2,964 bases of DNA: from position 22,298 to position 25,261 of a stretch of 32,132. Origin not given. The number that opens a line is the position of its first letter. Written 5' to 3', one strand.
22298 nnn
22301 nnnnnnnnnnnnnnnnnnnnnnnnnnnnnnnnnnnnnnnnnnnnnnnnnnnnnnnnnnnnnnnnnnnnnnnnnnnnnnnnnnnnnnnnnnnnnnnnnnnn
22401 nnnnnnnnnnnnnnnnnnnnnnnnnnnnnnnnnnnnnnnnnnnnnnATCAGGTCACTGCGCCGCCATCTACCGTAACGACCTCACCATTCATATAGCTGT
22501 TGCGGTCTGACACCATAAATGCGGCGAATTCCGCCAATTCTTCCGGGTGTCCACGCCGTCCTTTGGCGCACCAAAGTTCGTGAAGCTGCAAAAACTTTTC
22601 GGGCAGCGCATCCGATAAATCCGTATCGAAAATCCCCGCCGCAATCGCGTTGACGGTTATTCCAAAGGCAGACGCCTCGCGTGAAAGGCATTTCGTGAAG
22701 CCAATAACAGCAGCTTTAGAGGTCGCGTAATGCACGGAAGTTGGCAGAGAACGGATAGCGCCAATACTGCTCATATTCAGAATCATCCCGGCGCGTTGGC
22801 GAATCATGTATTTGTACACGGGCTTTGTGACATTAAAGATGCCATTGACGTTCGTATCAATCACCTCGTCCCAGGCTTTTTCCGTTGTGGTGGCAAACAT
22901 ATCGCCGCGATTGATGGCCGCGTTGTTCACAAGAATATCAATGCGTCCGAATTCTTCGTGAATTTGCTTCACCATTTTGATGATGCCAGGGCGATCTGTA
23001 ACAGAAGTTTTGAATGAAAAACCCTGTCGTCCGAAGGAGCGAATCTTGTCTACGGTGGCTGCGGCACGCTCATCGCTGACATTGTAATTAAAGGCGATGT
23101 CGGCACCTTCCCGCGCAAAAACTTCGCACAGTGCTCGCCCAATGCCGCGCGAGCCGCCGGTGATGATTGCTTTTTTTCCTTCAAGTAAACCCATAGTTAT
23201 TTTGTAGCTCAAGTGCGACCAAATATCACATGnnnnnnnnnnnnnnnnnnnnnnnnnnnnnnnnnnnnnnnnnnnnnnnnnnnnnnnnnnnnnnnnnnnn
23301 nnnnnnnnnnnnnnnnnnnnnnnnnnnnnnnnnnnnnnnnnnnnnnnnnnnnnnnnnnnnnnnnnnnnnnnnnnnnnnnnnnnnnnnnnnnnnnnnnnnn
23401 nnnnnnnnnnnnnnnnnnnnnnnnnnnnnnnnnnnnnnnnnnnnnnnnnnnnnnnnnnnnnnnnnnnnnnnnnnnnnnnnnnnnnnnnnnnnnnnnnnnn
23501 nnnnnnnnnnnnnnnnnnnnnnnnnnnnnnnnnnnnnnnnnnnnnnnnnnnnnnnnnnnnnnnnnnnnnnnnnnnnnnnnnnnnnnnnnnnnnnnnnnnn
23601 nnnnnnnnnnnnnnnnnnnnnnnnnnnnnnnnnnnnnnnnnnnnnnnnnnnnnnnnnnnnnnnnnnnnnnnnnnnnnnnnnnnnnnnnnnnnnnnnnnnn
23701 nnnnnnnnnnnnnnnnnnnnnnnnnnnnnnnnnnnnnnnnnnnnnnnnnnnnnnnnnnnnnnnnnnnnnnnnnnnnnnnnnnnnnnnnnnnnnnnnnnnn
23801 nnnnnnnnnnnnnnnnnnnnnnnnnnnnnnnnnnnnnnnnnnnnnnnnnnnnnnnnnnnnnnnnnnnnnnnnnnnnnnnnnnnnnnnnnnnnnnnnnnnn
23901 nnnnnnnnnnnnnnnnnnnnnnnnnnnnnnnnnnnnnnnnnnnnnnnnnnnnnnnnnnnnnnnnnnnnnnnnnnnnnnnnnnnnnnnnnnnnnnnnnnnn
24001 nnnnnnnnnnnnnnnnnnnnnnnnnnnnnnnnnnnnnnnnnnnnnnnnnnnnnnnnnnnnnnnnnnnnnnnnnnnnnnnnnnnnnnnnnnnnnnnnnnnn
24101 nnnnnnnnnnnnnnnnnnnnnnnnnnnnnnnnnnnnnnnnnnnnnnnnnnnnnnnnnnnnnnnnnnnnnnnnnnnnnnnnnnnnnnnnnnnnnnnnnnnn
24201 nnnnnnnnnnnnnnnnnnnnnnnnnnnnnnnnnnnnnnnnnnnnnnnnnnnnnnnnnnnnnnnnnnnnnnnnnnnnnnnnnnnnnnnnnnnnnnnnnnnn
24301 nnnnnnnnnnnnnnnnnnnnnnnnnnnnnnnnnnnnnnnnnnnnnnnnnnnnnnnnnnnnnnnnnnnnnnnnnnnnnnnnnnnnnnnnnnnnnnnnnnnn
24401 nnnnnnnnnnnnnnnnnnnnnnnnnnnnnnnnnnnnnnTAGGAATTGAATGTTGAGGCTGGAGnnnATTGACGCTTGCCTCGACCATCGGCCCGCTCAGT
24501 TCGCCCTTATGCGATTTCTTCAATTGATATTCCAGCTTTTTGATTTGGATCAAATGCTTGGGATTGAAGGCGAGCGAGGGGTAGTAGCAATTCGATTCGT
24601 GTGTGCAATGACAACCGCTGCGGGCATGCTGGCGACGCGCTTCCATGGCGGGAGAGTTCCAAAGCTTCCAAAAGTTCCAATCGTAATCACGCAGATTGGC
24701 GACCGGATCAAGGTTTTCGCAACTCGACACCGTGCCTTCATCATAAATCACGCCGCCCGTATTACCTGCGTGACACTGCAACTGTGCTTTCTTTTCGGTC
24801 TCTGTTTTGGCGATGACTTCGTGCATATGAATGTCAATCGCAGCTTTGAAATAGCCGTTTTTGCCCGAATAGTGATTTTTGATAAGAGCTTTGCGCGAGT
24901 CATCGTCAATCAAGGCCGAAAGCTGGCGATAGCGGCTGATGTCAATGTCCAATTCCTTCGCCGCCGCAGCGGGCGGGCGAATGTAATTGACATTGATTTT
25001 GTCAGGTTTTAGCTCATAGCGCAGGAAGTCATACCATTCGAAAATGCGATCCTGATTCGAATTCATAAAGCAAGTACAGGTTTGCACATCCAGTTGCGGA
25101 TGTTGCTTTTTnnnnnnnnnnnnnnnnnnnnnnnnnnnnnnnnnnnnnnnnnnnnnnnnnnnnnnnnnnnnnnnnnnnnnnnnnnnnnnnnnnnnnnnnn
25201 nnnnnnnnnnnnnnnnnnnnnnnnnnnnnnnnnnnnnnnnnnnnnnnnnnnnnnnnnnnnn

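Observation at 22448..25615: Radical SAM (SPASM/twitch-like) - diacylglycerol-type glycosyltransferase - SDR cassette: candidate uncharacterised glycolipid/lipid tailoring module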

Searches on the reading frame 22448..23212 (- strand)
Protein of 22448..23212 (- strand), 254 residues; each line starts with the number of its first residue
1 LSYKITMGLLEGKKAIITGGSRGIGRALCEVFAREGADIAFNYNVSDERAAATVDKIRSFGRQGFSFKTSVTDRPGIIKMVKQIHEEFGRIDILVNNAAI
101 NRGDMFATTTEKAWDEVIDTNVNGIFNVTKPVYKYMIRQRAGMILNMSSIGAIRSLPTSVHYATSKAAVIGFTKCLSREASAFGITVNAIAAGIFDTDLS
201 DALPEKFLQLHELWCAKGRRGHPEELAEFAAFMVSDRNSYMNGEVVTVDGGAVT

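Call 3: search_protein_families(library=pfam, proteins=[window:22448-23212:-], max_evalue=0.01)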
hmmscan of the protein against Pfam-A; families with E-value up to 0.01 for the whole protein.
window:22448-23212:- (254 aa): 4 families
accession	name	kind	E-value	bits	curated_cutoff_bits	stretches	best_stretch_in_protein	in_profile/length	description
PF13561.12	adh_short_C2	-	5.4e-57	193.5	27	1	22-251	6-234/236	Enoyl-(Acyl carrier protein) reductase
PF00106.31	adh_short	-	2e-56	191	26.6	1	13-204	1-191/195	short chain dehydrogenase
PF08659.16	KR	-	8.2e-14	52.4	22.6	1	16-179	4-166/180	KR domain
PF01370.27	Epimerase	-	0.00026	20.9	20.9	1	16-149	2-115/240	NAD dependent epimerase/dehydratase family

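Call 4: search_protein_families(library=ncbifam, proteins=[window:22448-23212:-], max_evalue=0.01)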
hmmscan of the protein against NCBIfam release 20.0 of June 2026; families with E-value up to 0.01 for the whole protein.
window:22448-23212:- (254 aa): 233 families (the best 25 are shown)
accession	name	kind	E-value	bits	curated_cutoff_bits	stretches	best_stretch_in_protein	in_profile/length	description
TIGR01830.1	3oxo_ACP_reduc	equivalog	1.7e-66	224.3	297.75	1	15-252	1-238/239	3-oxoacyl-[acyl-carrier-protein] reductase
NF004198.0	PRK05653.1-3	equivalog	2.3e-65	220.5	296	1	8-252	3-246/248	3-oxoacyl-ACP reductase FabG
NF004197.0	PRK05653.1-1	equivalog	3.1e-63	213.7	332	1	9-252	4-246/249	3-oxoacyl-ACP reductase FabG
NF009466.0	PRK12826.1-2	subfamily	2e-61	207.6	222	1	13-253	4-245/248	3-oxoacyl-ACP reductase FabG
TIGR01829.1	AcAcCoA_reduct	subfamily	1.4e-59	201.7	302.1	1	15-252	3-240/242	acetoacetyl-CoA reductase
NF053542.1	FlxB_rubin_SDR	equivalog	3.7e-59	200.4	340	1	13-251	1-238/239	flexirubin biosynthesis SDR family reductase FlxB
NF005559.1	PRK07231.1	subfamily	1.4e-57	195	215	1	10-253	2-248/249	glucose 1-dehydrogenase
NF004200.0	PRK05653.1-5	equivalog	4.3e-56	190.2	273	1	13-252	3-241/242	3-oxoacyl-ACP reductase FabG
NF009464.0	PRK12824.1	subfamily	1.1e-55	189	269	1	13-252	3-242/245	3-oxoacyl-ACP reductase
NF005975.0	PRK08063.1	equivalog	1.6e-52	178.3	328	1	11-252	3-246/250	enoyl-[acyl-carrier-protein] reductase FabL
NF006080.0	PRK08226.1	equivalog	1.1e-51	175.9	356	1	7-252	1-253/263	SDR family oxidoreductase UcpA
NF006070.0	PRK08213.1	subfamily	1.8e-50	171.9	279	1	10-252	10-256/259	gluconate 5-dehydrogenase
NF004791.0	PRK06138.1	equivalog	1.9e-49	168.2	312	1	10-252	3-249/252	SDR family oxidoreductase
NF005711.0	PRK07523.1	subfamily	2.4e-49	168.2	413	1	10-252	8-251/255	SDR family oxidoreductase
NF004818.0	PRK06172.1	equivalog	3.5e-49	167.4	336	1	9-253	4-251/253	SDR family oxidoreductase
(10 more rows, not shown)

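Call 59: search_solved_structures(query=window:22448-23212:-, max_evalue=1e-40)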
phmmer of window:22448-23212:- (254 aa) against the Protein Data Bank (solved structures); distinct sequences matched with E-value up to 1e-40: 35.
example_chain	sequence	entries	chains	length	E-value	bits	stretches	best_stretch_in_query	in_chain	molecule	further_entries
3osu_A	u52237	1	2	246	4.6e-55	190.1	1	13-252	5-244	3-oxoacyl-[acyl-carrier-protein] reductase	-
3sj7_A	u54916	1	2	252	5.4e-55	189.9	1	13-252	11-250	3-oxoacyl-(Acyl-carrier-protein) reductase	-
4jro_A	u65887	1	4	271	3.9e-54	187.1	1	9-253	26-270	FabG protein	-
2uvd_A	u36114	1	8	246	4.6e-54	186.9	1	9-253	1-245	3-OXOACYL-(ACYL-CARRIER-PROTEIN) REDUCTASE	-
2hq1_A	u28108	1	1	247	4.9e-53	183.5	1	10-253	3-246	Glucose/ribitol dehydrogenase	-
2c07_A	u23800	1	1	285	7.6e-50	173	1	11-252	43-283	3-OXOACYL-(ACYL-CARRIER PROTEIN) REDUCTASE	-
4m8s_A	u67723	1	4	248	9.3e-49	169.5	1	10-252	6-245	Putative 3-oxoacyl-[acyl-carrier protein] reductase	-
3tzk_A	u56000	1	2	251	3e-48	167.8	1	10-252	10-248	3-oxoacyl-[acyl-carrier protein] reductase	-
4wjz_A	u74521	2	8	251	7.9e-48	166.4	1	10-252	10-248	3-oxoacyl-[acyl-carrier-protein] reductase FabG | 3-oxoacyl-[acyl-carrier protein] reductase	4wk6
5end_A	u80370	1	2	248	1e-47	166.1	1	10-252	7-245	3-oxoacyl-[acyl-carrier-protein] reductase FabG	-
3rro_A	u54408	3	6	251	1.1e-47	166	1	10-252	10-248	3-ketoacyl-(acyl-carrier-protein) reductase | 3-oxoacyl-[acyl-carrier protein] reductase | 3-oxoacyl-[acyl-carrier-protein] reductase FabG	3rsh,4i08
3op4_A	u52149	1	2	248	1.2e-47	165.9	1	10-252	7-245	3-oxoacyl-[acyl-carrier protein] reductase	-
3woh_A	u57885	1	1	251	1.4e-47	165.7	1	8-252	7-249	SiaM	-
3tzh_A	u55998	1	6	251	1.6e-47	165.4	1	10-252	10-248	3-oxoacyl-[acyl-carrier protein] reductase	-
3u09_A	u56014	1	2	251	1.9e-47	165.2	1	10-252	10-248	3-oxoacyl-[acyl-carrier-protein] reductase FabG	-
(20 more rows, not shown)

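Call 86: search_protein_families(library=padloc, proteins=[window:22448-23194:-], max_evalue=0.001)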
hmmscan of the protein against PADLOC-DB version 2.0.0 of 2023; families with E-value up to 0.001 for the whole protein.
window:22448-23194:- (248 aa): 0 families

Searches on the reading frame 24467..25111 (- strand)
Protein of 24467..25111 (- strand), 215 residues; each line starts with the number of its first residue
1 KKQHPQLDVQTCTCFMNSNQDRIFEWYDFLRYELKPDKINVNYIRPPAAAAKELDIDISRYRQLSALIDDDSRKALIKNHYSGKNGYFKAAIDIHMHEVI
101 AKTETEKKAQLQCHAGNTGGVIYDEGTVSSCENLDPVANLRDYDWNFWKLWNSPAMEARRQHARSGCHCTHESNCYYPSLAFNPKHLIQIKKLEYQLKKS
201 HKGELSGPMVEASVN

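Call 51: search_protein_families(library=ncbifam, proteins=[window:24467-25111:-], max_evalue=1)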
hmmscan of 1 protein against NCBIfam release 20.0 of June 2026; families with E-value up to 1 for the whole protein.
seq(215 aa): 1 family
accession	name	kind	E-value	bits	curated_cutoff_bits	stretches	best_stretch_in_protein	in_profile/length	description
NF033153.2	phage_ICD_like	subfamily_domain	0.51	10.4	25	0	92-111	15-34/48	host cell division inhibitor Icd-like protein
